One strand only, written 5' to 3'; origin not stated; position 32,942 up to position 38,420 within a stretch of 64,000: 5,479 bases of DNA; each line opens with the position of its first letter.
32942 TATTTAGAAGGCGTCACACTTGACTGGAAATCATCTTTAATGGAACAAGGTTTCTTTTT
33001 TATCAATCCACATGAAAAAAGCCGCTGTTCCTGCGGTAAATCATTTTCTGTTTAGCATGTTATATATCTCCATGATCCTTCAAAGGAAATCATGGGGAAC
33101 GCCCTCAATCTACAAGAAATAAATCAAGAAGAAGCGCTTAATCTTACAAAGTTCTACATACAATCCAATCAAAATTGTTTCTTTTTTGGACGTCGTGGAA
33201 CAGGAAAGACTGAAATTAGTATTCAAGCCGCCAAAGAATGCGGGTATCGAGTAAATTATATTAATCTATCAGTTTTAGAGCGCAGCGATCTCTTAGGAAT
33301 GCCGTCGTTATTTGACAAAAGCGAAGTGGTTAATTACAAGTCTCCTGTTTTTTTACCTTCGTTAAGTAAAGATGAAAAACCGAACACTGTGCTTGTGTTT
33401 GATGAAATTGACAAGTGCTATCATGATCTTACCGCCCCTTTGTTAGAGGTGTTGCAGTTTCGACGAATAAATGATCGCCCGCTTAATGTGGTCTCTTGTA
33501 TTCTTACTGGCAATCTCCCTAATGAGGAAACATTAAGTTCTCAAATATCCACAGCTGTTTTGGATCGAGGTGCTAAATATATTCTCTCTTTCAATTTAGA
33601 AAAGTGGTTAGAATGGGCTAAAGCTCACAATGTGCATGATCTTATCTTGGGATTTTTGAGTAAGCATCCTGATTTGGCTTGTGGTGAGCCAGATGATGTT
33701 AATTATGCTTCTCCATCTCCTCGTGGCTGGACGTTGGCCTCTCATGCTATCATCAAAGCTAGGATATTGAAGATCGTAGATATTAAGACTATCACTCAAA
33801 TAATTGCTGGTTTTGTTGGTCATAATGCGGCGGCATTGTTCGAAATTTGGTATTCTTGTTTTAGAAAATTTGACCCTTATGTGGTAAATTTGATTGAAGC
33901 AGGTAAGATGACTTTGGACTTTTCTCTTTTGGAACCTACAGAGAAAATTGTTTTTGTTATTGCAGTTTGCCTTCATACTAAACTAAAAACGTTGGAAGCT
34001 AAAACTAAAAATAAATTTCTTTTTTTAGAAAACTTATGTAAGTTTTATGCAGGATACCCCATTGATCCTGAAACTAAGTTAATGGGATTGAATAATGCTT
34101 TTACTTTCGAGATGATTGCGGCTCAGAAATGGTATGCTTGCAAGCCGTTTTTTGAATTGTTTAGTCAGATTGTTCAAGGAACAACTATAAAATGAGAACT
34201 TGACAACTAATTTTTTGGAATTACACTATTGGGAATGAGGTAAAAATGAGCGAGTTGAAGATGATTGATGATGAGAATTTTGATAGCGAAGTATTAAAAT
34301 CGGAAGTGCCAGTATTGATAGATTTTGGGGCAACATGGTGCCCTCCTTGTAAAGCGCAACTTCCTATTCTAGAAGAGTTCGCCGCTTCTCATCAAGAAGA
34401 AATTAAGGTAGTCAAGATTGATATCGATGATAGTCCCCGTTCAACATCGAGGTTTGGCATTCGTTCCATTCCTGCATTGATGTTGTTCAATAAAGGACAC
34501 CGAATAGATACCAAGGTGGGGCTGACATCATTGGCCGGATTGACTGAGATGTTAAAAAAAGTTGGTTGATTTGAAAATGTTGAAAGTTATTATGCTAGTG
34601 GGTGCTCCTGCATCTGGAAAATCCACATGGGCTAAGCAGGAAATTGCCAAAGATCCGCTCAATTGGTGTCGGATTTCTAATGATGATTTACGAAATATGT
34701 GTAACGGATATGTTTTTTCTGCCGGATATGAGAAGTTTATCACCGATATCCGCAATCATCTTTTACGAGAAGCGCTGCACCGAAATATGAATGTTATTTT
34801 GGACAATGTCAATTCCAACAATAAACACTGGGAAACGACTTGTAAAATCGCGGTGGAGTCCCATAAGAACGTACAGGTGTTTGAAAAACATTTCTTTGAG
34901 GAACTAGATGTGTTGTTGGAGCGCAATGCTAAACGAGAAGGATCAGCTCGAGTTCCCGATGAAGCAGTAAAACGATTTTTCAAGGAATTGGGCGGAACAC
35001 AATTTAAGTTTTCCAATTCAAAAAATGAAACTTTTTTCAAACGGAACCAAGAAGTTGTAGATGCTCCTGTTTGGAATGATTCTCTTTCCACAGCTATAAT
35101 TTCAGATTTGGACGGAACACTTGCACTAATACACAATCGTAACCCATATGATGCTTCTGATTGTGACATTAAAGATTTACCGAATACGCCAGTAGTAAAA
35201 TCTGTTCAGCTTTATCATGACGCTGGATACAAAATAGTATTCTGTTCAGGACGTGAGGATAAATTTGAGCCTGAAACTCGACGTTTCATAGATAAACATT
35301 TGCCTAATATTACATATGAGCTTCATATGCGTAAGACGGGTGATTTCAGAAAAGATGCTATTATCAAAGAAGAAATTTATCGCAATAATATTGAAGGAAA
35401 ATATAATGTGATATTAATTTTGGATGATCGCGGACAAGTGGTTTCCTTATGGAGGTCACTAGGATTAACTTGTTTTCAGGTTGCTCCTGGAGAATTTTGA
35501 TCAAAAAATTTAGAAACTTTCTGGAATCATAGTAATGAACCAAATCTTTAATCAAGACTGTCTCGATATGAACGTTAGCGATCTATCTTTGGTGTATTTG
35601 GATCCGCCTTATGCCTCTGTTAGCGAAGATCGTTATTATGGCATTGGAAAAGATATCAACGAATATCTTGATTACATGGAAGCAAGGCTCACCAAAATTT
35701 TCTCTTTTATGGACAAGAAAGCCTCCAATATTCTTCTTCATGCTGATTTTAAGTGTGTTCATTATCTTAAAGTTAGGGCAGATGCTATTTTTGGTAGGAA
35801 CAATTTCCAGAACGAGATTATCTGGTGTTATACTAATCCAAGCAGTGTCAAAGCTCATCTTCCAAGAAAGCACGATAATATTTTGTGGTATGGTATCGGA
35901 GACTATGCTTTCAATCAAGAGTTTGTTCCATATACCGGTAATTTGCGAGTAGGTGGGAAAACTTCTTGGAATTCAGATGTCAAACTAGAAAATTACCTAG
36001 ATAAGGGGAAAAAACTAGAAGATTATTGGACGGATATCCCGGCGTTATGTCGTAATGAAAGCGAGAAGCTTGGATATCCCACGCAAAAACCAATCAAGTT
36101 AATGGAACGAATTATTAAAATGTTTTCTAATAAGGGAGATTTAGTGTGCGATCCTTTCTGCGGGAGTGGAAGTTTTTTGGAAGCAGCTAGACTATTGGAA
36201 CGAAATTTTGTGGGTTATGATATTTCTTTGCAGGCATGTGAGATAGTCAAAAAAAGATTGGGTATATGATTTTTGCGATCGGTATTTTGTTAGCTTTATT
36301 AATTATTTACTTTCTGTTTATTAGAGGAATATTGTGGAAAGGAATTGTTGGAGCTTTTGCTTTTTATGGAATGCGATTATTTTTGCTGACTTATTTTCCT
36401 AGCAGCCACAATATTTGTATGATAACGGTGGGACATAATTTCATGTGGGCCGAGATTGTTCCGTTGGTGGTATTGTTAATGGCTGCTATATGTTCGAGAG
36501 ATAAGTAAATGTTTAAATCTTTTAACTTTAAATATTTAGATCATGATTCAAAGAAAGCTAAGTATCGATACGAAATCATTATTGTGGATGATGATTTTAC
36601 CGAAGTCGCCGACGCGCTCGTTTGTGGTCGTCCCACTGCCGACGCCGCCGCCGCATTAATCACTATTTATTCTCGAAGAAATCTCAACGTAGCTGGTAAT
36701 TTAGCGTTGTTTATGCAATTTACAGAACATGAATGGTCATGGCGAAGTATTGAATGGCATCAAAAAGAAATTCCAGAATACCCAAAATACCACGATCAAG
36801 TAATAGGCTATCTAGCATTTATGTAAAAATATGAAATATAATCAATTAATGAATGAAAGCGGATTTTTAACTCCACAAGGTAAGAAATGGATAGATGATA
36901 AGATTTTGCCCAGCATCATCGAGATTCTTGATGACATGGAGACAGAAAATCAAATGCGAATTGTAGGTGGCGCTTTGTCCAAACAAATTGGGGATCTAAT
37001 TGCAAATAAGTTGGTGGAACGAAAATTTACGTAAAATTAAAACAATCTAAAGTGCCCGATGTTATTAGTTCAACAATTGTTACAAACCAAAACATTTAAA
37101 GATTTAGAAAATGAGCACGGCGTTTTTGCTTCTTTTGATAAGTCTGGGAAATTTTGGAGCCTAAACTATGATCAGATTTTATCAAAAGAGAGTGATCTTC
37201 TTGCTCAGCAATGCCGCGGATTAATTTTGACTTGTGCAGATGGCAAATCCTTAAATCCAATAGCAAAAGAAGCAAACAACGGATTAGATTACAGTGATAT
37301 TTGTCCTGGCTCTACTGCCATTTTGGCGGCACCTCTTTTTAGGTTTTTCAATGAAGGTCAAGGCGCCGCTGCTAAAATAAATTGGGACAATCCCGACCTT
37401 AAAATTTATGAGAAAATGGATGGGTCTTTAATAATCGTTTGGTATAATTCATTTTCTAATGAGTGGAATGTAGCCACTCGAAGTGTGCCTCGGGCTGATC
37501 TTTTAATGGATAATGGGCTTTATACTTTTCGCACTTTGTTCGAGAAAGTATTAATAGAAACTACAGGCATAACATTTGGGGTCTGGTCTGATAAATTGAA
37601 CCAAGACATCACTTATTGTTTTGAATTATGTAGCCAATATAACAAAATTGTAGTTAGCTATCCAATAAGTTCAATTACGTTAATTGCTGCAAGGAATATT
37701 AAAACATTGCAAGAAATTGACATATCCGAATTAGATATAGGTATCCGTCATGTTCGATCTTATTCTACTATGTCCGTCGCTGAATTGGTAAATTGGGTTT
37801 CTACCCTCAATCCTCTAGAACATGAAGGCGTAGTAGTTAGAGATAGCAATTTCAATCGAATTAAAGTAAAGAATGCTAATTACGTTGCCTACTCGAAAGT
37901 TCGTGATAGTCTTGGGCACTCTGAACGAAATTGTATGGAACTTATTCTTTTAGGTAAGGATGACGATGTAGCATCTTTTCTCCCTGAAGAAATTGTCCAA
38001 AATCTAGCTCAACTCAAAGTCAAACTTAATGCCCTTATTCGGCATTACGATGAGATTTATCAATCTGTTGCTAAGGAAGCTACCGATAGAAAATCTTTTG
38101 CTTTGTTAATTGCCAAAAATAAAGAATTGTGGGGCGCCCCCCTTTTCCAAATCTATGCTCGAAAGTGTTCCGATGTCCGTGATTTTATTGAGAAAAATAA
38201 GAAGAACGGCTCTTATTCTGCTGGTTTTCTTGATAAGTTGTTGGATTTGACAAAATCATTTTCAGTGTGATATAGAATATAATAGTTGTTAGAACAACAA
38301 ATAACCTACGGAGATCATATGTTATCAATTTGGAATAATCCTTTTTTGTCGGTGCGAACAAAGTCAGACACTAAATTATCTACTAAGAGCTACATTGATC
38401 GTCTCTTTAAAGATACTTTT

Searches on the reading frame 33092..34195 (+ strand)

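Call 21: search_protein_families(library=pfam, proteins=[window:33092-34195:+], max_evalue=0.01)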
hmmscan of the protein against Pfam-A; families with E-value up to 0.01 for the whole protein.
window:33092-34195:+ (367 aa): 5 families
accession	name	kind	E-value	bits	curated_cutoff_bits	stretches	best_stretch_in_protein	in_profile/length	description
PF00004.35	AAA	-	0.00011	23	21.2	1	30-113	2-73/131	ATPase family associated with various cellular activities (AAA)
PF07728.20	AAA_5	-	0.00011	22.7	22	1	30-127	3-96/139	AAA domain (dynein-related subfamily)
PF13173.12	AAA_14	-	0.00052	20.5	27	1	27-161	3-116/129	AAA domain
PF07724.20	AAA_2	-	0.0011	19.4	27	1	93-145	71-128/166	AAA domain (Cdc48 subfamily)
PF01695.23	IstB_IS21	-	0.0018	18.3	24.1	0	21-62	87-131/238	IstB-like ATP binding protein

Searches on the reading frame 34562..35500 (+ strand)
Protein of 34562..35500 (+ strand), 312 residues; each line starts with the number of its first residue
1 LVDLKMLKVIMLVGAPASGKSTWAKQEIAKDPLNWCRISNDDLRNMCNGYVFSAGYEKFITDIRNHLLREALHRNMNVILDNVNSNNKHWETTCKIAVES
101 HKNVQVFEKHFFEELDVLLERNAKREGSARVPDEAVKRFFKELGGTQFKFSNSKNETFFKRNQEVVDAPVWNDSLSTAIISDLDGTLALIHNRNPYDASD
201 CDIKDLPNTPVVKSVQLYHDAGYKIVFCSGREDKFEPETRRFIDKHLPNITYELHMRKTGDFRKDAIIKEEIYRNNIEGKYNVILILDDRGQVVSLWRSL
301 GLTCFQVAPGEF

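Call 21: search_protein_families(library=pfam, proteins=[window:34562-35500:+], max_evalue=0.01)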
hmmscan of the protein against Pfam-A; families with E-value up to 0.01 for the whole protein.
window:34562-35500:+ (312 aa): 7 families
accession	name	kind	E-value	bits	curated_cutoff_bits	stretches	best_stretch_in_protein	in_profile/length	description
PF25109.1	HAD_PNKP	-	7.4e-48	162.8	27.6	1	177-312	2-143/143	Polynucleotide kinase PNKP phosphatase domain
PF13671.12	AAA_33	-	2.1e-16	61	27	1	9-139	1-136/143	AAA domain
PF08433.16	KTI12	-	1.6e-07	31.6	22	1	10-138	4-132/271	Chromatin associated protein KTI12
PF13173.12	AAA_14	-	2.3e-05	24.8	27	1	8-107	3-94/129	AAA domain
PF24694.1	LNS2_PITM1-3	-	3.2e-05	24.4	27.7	1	179-266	1-78/124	PITM 1-3, LNS2 domain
PF06414.18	Zeta_toxin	-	0.00012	22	22.3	1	8-107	17-127/199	Zeta toxin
PF13238.12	AAA_18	-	0.0092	16.9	29.4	0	10-114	1-93/128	AAA domain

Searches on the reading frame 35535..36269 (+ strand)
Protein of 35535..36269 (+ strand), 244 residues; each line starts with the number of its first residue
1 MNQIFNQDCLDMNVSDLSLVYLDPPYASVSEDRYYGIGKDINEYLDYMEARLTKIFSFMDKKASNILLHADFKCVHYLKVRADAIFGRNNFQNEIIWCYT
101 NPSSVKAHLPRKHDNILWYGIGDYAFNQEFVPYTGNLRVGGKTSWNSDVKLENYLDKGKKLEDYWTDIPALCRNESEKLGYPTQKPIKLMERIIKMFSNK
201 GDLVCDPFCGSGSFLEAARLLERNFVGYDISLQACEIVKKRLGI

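Call 21: search_protein_families(library=pfam, proteins=[window:35535-36269:+], max_evalue=0.01)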
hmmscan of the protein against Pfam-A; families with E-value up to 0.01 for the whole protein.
window:35535-36269:+ (244 aa): 3 families
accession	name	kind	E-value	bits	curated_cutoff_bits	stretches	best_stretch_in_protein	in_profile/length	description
PF01555.25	N6_N4_Mtase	-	1.8e-41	143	26.7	1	18-240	2-221/221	DNA methylase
PF02086.21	MethyltransfD12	-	2.7e-08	34.3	22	2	188-219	7-39/253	D12 class N6 adenine-specific DNA methyltransferase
PF01170.24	UPF0020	-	0.0068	16.6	22.3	0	200-224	28-52/197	RMKL-like, methyltransferase domain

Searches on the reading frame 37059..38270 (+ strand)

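Call 21: search_protein_families(library=pfam, proteins=[window:37059-38270:+], max_evalue=0.01)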
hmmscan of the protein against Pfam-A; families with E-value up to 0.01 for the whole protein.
window:37059-38270:+ (403 aa): 1 family
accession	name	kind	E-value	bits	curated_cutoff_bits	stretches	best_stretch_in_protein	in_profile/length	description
PF09511.15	RNA_lig_T4_1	-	3.3e-11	43.9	28.3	1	52-275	2-227/227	RNA ligase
